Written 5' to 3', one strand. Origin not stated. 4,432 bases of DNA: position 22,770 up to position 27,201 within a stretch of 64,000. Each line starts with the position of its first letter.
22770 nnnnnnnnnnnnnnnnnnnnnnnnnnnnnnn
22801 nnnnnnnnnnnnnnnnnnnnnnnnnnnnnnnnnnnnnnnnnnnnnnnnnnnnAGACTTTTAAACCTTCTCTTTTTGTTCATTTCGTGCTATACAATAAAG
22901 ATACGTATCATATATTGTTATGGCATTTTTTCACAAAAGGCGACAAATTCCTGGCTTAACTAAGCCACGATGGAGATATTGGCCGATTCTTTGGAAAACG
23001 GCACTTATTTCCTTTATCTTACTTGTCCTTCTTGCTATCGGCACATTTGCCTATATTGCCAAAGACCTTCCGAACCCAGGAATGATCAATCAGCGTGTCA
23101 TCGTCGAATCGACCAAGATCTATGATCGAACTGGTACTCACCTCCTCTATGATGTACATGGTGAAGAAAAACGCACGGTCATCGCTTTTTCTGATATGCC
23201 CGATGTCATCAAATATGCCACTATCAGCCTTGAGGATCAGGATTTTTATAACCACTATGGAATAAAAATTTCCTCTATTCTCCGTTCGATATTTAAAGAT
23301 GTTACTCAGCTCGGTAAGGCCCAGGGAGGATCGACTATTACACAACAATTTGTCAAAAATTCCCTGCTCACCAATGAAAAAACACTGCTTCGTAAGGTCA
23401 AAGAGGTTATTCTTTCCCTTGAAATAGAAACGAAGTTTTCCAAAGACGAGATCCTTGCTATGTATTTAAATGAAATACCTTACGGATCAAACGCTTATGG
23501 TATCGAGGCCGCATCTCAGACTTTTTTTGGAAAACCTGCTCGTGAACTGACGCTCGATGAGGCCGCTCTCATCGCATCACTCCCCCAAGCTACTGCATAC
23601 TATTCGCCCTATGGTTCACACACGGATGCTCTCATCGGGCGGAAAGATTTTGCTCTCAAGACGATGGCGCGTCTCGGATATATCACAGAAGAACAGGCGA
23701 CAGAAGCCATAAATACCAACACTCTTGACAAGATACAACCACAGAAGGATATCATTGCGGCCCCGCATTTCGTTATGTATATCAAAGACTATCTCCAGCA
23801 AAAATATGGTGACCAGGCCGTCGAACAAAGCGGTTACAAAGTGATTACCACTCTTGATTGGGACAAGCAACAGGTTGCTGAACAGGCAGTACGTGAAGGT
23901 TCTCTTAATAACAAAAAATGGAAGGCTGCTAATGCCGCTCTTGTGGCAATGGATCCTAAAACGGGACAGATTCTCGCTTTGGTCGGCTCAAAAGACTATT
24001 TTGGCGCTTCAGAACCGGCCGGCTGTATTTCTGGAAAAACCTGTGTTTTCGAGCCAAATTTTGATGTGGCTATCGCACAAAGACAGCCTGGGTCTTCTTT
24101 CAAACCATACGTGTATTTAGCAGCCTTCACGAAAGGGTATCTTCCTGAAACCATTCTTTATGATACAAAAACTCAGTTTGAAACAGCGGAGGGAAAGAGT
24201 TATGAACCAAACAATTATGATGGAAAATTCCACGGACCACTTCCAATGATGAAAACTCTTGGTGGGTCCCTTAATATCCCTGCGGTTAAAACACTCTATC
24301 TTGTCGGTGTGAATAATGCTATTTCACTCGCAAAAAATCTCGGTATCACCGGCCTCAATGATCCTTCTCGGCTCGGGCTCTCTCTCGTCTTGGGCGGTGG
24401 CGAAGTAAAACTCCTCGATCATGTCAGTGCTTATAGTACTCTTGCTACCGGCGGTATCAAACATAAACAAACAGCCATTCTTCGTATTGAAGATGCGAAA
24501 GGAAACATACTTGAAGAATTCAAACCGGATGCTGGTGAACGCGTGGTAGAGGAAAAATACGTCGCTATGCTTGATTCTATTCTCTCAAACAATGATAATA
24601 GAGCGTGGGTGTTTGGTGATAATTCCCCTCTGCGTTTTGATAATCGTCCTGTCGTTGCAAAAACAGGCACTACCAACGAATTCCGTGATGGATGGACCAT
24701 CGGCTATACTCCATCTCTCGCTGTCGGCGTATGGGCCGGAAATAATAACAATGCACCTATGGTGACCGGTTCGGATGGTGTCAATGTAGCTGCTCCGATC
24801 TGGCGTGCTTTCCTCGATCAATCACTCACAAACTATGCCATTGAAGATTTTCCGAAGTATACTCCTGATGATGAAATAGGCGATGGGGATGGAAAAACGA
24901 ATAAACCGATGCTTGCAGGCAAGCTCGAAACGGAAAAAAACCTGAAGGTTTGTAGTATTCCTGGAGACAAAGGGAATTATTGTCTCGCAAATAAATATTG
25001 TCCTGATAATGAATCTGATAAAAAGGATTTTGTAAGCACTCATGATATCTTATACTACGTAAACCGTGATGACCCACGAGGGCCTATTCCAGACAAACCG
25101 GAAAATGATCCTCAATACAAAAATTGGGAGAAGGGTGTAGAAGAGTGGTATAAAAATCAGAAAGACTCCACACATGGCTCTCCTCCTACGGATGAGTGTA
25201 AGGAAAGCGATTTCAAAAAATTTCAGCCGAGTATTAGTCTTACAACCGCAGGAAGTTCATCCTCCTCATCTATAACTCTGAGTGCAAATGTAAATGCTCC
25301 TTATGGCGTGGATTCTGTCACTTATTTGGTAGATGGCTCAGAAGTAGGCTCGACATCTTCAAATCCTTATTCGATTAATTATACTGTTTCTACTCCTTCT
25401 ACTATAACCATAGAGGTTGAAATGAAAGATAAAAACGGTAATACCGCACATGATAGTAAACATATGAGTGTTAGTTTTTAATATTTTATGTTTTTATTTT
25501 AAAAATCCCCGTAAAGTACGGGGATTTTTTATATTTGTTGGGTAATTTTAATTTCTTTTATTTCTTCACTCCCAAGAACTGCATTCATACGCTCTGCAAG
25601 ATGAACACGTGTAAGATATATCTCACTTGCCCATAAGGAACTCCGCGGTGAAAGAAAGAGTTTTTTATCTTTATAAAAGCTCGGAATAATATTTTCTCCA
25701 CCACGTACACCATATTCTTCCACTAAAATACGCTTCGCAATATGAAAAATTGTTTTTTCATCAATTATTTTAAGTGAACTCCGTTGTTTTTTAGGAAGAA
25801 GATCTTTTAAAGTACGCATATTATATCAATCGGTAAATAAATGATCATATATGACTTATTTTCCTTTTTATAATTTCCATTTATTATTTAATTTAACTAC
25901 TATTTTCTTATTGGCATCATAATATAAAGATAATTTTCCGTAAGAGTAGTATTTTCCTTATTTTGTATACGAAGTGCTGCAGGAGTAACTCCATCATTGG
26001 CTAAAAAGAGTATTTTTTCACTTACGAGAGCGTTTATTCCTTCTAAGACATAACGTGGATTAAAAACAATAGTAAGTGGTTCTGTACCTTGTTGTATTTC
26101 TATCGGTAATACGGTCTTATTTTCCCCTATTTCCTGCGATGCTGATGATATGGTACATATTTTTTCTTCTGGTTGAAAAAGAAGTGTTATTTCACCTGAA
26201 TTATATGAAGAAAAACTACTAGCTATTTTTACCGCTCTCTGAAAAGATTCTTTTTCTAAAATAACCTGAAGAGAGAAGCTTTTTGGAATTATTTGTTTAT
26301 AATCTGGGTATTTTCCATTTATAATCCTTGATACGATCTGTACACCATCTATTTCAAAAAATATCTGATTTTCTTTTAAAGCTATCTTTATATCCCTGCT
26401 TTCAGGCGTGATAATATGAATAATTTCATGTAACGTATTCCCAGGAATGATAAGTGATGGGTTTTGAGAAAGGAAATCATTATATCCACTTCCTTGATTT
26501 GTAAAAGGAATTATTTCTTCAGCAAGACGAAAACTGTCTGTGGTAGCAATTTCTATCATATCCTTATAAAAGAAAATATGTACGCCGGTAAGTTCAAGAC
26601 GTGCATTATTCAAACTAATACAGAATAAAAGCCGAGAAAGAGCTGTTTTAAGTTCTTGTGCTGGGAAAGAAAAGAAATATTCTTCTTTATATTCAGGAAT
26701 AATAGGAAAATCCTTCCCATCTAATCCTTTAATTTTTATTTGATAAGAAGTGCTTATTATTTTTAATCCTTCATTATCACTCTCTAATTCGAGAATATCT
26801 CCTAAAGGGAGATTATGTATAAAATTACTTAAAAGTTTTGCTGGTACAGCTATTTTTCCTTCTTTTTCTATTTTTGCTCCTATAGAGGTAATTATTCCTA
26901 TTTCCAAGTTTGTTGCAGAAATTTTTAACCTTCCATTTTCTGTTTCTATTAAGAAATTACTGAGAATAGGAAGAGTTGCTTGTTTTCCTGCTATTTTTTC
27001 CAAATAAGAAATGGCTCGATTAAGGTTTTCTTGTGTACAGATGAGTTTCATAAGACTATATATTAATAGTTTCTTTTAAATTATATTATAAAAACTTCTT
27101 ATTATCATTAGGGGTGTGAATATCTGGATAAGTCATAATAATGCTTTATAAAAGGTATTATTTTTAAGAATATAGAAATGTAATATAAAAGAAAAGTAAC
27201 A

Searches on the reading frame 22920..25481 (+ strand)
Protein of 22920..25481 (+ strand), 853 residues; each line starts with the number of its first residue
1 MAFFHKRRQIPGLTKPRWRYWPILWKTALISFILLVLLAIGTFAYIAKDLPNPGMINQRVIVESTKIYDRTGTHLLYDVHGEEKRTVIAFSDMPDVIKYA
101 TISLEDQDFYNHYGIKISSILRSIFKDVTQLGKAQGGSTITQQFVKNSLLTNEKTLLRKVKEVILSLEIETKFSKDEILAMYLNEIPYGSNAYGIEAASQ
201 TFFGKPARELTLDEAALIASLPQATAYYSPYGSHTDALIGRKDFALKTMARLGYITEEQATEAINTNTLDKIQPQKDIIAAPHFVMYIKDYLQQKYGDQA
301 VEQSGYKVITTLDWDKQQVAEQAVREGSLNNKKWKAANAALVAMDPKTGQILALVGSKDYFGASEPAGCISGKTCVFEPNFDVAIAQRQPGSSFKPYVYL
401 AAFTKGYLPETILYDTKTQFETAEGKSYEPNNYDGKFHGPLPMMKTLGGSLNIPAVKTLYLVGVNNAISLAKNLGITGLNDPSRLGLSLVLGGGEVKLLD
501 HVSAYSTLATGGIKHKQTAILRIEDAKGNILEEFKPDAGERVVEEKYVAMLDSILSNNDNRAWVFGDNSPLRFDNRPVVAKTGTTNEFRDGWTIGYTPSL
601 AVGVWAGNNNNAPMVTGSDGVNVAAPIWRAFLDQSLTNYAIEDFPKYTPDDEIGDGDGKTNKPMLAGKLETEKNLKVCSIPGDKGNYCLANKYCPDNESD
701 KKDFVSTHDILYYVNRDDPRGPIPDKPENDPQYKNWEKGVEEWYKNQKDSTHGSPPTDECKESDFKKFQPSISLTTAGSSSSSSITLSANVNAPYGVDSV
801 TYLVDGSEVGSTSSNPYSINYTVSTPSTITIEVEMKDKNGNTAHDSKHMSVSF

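Call 10: search_protein_families(library=pfam, proteins=[window:22920-25481:+])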
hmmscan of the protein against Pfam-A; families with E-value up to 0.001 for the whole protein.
window:22920-25481:+ (853 aa): 3 families
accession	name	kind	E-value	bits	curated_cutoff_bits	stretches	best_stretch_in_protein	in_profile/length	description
PF00912.28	Transgly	-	1.5e-56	191.1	27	1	77-249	6-177/178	Transglycosylase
PF00905.27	Transpeptidase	-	6.6e-18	65.4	22.1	1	340-632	2-298/299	Penicillin binding protein transpeptidase domain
PF17957.7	Big_7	-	1.8e-07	32.2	24.1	1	770-833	1-70/70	Bacterial Ig domain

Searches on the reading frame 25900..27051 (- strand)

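Call 8: search_protein_families(library=pfam, proteins=[window:25900-27051:-])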
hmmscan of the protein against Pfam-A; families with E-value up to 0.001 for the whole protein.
window:25900-27051:- (383 aa): 3 families
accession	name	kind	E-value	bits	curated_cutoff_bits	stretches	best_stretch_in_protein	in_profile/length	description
PF02767.21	DNA_pol3_beta_2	-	1.5e-24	86.9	27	1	130-250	3-116/116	DNA polymerase III beta subunit, central domain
PF00712.24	DNA_pol3_beta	-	2.6e-23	82.9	24.4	1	1-119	1-120/120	DNA polymerase III beta subunit, N-terminal domain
PF02768.20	DNA_pol3_beta_3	-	1.1e-13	51.5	27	1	252-372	1-115/121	DNA polymerase III beta subunit, C-terminal domain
